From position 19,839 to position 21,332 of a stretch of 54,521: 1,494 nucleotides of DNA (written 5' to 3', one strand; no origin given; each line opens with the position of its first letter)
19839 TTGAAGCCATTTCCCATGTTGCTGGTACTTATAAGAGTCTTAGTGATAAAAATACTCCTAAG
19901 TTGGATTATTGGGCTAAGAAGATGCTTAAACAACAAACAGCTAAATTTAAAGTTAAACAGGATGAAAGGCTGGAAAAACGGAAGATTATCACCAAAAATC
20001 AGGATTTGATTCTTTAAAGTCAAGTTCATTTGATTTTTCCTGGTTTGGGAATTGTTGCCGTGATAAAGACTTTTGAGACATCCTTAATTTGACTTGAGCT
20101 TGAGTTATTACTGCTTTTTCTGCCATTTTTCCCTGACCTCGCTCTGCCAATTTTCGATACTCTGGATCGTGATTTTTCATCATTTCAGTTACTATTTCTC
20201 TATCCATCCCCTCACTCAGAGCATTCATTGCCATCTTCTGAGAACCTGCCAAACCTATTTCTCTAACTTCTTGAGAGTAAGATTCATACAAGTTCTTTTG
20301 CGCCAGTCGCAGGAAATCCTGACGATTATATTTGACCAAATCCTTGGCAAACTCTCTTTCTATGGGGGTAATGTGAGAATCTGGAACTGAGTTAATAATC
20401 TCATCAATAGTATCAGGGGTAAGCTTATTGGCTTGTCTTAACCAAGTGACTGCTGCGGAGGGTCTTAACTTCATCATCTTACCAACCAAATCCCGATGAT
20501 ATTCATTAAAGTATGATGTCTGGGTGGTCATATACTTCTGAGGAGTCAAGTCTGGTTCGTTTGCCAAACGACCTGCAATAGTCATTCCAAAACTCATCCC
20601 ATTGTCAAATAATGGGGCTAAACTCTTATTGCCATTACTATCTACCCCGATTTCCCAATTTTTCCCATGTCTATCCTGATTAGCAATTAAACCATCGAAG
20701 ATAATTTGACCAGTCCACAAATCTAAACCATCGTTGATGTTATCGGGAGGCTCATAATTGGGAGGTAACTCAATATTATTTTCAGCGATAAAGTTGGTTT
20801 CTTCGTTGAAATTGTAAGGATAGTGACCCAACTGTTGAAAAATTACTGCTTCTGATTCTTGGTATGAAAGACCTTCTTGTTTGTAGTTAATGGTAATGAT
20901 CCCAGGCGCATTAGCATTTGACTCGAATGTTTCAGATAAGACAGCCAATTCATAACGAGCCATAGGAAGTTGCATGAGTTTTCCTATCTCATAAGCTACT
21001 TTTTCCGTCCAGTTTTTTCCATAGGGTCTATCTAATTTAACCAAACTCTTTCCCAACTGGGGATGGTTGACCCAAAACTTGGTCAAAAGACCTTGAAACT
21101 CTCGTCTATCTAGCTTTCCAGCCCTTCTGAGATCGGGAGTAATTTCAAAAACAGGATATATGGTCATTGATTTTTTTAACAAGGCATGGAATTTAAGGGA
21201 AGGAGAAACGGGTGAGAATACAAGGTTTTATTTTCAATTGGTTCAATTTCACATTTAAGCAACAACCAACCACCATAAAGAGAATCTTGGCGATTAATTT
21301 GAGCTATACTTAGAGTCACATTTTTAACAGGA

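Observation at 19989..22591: AbiEi-like regulator + HipS-like/HIRAN-type protein + N-terminally truncated HipA-like kinase: a possible new tripartite toxin-antitoxin or defence module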

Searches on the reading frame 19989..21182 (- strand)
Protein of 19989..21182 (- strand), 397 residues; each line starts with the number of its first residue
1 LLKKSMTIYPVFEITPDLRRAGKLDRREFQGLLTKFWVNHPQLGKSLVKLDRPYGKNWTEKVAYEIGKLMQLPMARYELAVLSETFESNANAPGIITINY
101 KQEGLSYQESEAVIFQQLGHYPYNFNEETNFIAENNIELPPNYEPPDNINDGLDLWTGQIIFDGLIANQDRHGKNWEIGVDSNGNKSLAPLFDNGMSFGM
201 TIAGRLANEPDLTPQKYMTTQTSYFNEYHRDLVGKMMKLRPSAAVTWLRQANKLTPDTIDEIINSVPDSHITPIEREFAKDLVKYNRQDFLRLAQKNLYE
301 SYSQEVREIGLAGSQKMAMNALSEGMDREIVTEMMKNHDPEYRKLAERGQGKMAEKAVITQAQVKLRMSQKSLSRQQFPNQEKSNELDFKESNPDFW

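Call 3: search_protein_families(library=pfam, proteins=[window:19989-21182:-], max_evalue=1)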
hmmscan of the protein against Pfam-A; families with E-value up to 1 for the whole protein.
window:19989-21182:- (397 aa): 3 families
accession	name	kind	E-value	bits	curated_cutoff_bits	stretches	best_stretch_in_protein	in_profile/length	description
PF07804.18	HipA_C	-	1.8e-05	24.9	30.5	1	59-202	37-174/213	HipA-like C-terminal domain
PF06702.18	Fam20C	-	0.011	15.9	26.8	1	153-201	90-134/218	Golgi casein kinase, C-terminal, Fam20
PF03278.18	IpaB_EvcA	-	0.21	11.8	29.9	1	261-337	48-127/156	IpaB/EvcA family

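Call 4: search_protein_families(library=ncbifam, proteins=[window:19989-21182:-], max_evalue=1)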
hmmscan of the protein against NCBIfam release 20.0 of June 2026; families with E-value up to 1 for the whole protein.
window:19989-21182:- (397 aa): 0 families

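Call 5: search_protein_families(library=padloc, proteins=[window:19989-21182:-], max_evalue=1)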
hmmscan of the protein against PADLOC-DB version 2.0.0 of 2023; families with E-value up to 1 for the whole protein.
window:19989-21182:- (397 aa): 9 families
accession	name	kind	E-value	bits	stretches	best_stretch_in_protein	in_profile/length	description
PDLC04344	PDC-M03A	-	5.2e-45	152.2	1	6-294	2-302/305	-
PDLC04342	PDC-M03A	-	3e-33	113.6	1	25-289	15-292/299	-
PDLC04340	PDC-M03A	-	1.9e-31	107.6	1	26-294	14-276/280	-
PDLC04345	PDC-M03A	-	1.2e-21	75.3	1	23-289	12-297/302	-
PDLC04337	PDC-M03A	-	3.5e-19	67.3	2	132-203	66-138/250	-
PDLC04338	PDC-M03A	-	4.4e-19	66.8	1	54-303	154-420/428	-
PDLC04341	PDC-M03A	-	2.8e-16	57.8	1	8-200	2-195/294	-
PDLC04339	PDC-M03A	-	4.3e-13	47.3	1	53-289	44-271/293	-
PDLC04343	PDC-M03A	-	6e-08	30.1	1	24-201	85-262/370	-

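Call 20: find_homologous_proteins(query=window:19989-21182:-)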
Query window:19989-21182:- (397 aa): 7 proteins with E <= 0.001 among 2342 candidates.
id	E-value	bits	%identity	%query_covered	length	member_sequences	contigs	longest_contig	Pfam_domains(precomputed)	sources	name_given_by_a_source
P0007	1.6e-264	895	100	99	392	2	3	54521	PF07804.19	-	-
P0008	1.4e-200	684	78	96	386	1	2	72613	PF07804.19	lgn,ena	-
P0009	7.5e-178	609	72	91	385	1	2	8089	PF07804.19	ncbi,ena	-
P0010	4.7e-147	508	73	75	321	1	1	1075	PF07804.19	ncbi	-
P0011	2.1e-142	493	58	95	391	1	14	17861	PF07804.19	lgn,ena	-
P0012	4.9e-54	202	37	73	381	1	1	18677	-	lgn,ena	-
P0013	1.6e-24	105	28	72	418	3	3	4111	PF07804.19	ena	-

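Call 32: search_solved_structures(query=window:19989-21167:-, max_evalue=1, show_alignments=2)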
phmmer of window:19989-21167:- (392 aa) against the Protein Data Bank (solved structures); distinct sequences matched with E-value up to 1: 6.
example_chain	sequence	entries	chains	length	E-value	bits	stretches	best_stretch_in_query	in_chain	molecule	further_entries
2lk4_A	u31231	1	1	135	0.096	14.9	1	251-317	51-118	Protein-tyrosine kinase 2-beta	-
4r32_A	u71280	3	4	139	0.1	14.8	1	251-317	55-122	Protein-tyrosine kinase 2-beta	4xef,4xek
3u3f_A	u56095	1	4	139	0.14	14.4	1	251-317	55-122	Protein-tyrosine kinase 2-beta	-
3gm1_A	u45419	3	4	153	0.14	14.3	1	251-317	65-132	Protein tyrosine kinase 2 beta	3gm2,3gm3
4xev_A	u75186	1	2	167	0.15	14.3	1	251-317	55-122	Fusion protein of Protein-tyrosine kinase 2-beta FAT domain and Leupaxin LD1 motif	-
7abk_A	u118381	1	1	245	0.58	12.3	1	222-350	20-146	Chloroplast membrane-associated 30 kD protein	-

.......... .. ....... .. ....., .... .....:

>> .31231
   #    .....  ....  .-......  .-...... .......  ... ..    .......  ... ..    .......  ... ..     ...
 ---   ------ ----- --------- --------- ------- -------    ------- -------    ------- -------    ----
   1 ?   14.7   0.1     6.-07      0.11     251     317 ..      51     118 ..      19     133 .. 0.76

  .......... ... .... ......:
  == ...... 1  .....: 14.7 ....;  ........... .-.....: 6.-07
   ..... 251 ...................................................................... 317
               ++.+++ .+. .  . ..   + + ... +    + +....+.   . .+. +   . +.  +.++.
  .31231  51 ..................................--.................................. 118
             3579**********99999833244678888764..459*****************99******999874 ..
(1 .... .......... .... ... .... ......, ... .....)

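Call 52: find_encoding_contigs(protein=P0012, flank=6000, max_places=3)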
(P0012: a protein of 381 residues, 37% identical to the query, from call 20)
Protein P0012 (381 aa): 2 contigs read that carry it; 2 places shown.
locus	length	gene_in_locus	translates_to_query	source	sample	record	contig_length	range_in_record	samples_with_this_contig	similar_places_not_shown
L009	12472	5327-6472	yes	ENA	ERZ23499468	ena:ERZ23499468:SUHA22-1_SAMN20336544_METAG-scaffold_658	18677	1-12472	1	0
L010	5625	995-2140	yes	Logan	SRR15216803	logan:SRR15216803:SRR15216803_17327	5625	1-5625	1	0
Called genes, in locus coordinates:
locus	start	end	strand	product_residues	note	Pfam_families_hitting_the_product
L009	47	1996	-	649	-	PF12965:DUF3854, PF05272:VapE-like_dom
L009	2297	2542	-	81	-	-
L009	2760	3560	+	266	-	-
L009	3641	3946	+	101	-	-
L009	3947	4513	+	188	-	PF01442:Apolipoprotein (weak), PF04513:Baculo_PEP_C (weak)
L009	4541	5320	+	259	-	-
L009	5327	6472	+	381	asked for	-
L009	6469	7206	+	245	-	-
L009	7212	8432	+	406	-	PF07804:HipA_C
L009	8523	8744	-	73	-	PF13560:HTH_31, PF01381:HTH_3, PF12844:HTH_19 (weak), PF13413:HTH_25 (weak), PF13443:HTH_26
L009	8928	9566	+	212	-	-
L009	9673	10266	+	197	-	-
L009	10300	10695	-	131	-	-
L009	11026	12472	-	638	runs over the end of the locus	PF01751:Toprim, PF01131:Topoisom_bac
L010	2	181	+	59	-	?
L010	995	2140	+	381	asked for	-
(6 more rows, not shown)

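Call 54: search_protein_families(library=padloc, proteins=[L009:4541-5320:+, L009:6469-7206:+, L009:3947-4513:+, L009:3641-3946:+, L009:2760-3560:+, L009:7212-8432:+], max_evalue=0.01)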
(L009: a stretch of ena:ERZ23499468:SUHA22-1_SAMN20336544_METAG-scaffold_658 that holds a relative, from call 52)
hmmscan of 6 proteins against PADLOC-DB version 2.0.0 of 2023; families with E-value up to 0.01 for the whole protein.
L009:4541-5320:+ (259 aa): 4 families
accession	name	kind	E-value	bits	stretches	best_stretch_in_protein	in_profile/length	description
PDLC04347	PDC-M03B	-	5.8e-21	73.2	1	31-251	14-239/245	-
PDLC04348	PDC-M03B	-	1e-08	33.2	1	30-244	13-233/248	-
PDLC04346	PDC-M03B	-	0.00031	18.4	1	86-180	21-116/262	-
PDLC04350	PDC-M03B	-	0.0005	17.5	1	36-154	19-133/280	-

L009:6469-7206:+ (245 aa): 3 families
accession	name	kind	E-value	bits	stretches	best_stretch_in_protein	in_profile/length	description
PDLC04347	PDC-M03B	-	2.4e-16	58.1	1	10-244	5-241/245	-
PDLC04348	PDC-M03B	-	8.1e-10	36.8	1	10-243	5-243/248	-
PDLC04346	PDC-M03B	-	1.2e-06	26.4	1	85-245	26-204/262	-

L009:3947-4513:+ (188 aa): 9 families
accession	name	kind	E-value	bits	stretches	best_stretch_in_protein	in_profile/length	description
PDLC04633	PDC-M40C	-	0.0001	20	0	112-174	240-299/317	-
PDLC00006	DruC1|DruC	-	0.00091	15.8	1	40-163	187-305/626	Unknown function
PDLC02709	PbeC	-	0.0012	15.5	1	88-161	388-457/661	PbeC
PDLC00507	JetC1|JetC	-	0.0013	15.1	1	25-158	675-813/1215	DUF3584 domain; MukB-like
PDLC04888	PDC-S06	-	0.002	14.4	1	10-105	559-647/851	-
PDLC02354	AbiZ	-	0.0037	14.7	1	43-137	147-242/398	AbiZ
PDLC00637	ZorA2|ZorA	-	0.0052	13.6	1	37-152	268-378/420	MotA/ExbB/TolQ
PDLC03841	LeoBC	-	0.0068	13.6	1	20-186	314-480/601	-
PDLC03859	LmuB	-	0.009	13.2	0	25-159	343-460/611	-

L009:3641-3946:+ (101 aa): 0 families

L009:2760-3560:+ (266 aa): 0 families

L009:7212-8432:+ (406 aa): 10 families
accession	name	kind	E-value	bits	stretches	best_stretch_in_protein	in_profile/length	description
PDLC04344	PDC-M03A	-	4.1e-58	195.2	1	3-298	3-301/305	-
PDLC04342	PDC-M03A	-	7.2e-42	142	1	17-297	15-295/299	-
PDLC04345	PDC-M03A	-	1.9e-34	117.3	1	5-296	2-299/302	-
PDLC04340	PDC-M03A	-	1e-31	108.5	1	19-299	15-276/280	-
PDLC04338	PDC-M03A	-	6.9e-26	89.2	1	39-299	137-408/428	-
PDLC04337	PDC-M03A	-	1.3e-21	75.3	2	129-201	62-135/250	-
PDLC04339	PDC-M03A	-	4.2e-21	73.5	1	27-299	23-276/293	-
PDLC04341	PDC-M03A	-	1.3e-16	58.9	1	53-208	41-202/294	-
PDLC04343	PDC-M03A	-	1.1e-11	42.3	1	10-294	80-365/370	-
PDLC01612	Csm2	-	0.0025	16.9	1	246-329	6-80/101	CAS-III-A; effector_SS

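Call 85: search_solved_structures(query=A6, max_evalue=10, show_alignments=2)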
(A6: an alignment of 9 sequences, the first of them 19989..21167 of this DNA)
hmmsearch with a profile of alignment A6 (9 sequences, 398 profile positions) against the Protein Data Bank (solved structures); distinct sequences matched with E-value up to 10: 13.
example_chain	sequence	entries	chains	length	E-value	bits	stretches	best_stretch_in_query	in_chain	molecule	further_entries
3akj_A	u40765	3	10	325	1.6e-13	53.5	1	54-303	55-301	CtkA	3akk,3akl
5yh3_C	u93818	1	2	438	0.022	16.9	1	138-227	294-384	Extracellular serine/threonine protein kinase FAM20C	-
5yh0_A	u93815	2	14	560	0.043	15.9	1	154-225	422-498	DrFam20C1 | Family with sequence similarity 20, member Ca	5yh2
8ezr_B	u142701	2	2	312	0.084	14.9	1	155-238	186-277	HipT(Lp)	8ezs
7vkb_A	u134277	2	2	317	0.086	14.9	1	155-237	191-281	HipA_C domain-containing protein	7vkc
1uuj_A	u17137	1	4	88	0.19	13.8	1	3-48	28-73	PLATELET-ACTIVATING FACTOR ACETYLHYDROLASE IB ALPHA SUBUNIT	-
3tpd_A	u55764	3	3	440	0.25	13.4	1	152-193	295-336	Serine/threonine-protein kinase HipA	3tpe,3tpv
2wiu_A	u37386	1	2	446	0.25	13.4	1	152-193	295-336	PROTEIN HIPA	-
5xom_A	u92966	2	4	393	0.43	12.6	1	157-221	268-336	Glycosaminoglycan xylosylkinase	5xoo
7ab4_C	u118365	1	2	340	0.44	12.5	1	143-189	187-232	HipA_C domain-containing protein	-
7ab3_C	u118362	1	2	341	0.45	12.5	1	143-189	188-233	HipA_C domain-containing protein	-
3nku_A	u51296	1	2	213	0.46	12.5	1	238-312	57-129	DrrA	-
9bht_C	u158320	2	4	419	5.8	8.9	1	275-395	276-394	CiSeptin-7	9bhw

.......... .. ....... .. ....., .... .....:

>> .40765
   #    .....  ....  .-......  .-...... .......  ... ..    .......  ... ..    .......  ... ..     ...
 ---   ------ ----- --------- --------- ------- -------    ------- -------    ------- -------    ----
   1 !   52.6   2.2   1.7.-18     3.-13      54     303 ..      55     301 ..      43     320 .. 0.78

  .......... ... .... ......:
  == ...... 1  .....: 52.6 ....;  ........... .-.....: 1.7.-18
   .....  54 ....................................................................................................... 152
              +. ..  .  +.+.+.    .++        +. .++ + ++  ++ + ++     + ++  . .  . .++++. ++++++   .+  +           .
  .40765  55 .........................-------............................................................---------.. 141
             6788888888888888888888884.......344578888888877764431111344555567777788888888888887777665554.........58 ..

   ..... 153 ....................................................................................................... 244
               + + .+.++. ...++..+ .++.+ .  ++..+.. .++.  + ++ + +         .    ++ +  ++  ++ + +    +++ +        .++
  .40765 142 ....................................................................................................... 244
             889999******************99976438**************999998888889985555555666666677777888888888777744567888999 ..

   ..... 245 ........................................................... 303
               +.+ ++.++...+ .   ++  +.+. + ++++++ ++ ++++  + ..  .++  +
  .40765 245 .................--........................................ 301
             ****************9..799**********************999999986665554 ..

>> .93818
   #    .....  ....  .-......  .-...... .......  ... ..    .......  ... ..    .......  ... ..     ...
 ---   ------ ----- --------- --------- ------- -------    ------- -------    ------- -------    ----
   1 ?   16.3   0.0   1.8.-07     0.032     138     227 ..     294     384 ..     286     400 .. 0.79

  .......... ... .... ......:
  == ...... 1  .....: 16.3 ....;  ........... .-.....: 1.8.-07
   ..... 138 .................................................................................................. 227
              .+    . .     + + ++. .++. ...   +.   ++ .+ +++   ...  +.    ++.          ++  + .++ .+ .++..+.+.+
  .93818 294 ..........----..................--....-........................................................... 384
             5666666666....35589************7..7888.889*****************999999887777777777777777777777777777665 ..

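Call 111: search_protein_families(library=pfam, proteins=[L009:5327-6472:+, L009:7212-8432:+], max_evalue=0.1)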
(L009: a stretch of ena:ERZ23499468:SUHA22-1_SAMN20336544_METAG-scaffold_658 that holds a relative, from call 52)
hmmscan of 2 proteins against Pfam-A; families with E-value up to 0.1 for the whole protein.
L009:5327-6472:+ (381 aa): 1 family
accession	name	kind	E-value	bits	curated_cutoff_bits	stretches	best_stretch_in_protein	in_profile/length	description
PF07804.18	HipA_C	-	0.015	15.4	30.5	1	25-185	4-160/213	HipA-like C-terminal domain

L009:7212-8432:+ (406 aa): 2 families
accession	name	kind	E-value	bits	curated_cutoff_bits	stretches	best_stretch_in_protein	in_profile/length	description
PF07804.18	HipA_C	-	7.3e-08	32.7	30.5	1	25-258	7-208/213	HipA-like C-terminal domain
PF03750.18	Csm2_III-A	-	0.045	14.9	24.8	1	247-329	9-91/115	Csm2 Type III-A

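Call 114: search_dna_similar(query=window:19989-21167:-, collection=plasmids, mode=protein, max_rows=20, max_evalue=0.00001)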
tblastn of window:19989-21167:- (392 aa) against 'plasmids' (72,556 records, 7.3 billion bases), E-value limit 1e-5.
Records with a match: 4; places in all: 4; records where one place covers at least 80% of the query: 0.
Best place of each record, by identity: <60% 4.
By first word of the organism name: Mycolicibacterium 2; Nostoc 1; Rhodococcus 1.
By predicted mobility (MOB-suite, as given by PLSDB): mobilizable 2; non-mobilizable 2.
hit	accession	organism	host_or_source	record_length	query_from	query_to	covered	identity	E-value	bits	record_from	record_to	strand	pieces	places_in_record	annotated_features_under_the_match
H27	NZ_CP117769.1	Nostoc sp. UHCC 0926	whole organism,lichen surface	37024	4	288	73%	25.0%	2e-20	100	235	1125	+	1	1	HipA-like protein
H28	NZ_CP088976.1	Rhodococcus pyridinivorans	pure culture,soil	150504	9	286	71%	23.5%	2e-9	67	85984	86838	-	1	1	hypothetical protein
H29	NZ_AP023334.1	Mycolicibacterium sp. TY66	-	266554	2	286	73%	20.4%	5e-7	59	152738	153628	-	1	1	HipA domain-containing protein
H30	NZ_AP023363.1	Mycolicibacterium sp. TY81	-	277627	2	286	73%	20.4%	5e-7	59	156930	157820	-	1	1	HipA domain-containing protein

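Call 115: get_annotated_region(hit=H27, flank=3000)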
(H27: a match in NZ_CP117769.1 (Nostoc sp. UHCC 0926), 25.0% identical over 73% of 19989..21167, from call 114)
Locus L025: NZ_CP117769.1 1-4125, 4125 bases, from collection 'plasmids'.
description: Nostoc sp. UHCC 0926 plasmid pn5, complete sequence
organism: Nostoc sp. UHCC 0926 (NCBI taxid 3025190)
taxonomy: Bacteria; Cyanobacteriota; Cyanophyceae; Nostocales; Nostocaceae; Nostoc; Nostoc sp. UHCC 0926
host: -; source: whole organism,lichen surface; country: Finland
typing (MOB-suite, as given by PLSDB): mobilizable; relaxase MOBP
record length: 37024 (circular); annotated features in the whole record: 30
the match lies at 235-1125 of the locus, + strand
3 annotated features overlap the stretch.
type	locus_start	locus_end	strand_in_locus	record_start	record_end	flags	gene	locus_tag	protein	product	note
CDS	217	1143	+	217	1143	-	-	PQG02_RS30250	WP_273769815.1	HipA-like protein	-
CDS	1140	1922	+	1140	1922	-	-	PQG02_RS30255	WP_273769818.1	HIRAN domain-containing protein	-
CDS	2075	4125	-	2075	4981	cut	-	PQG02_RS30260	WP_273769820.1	DUF499 domain-containing protein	-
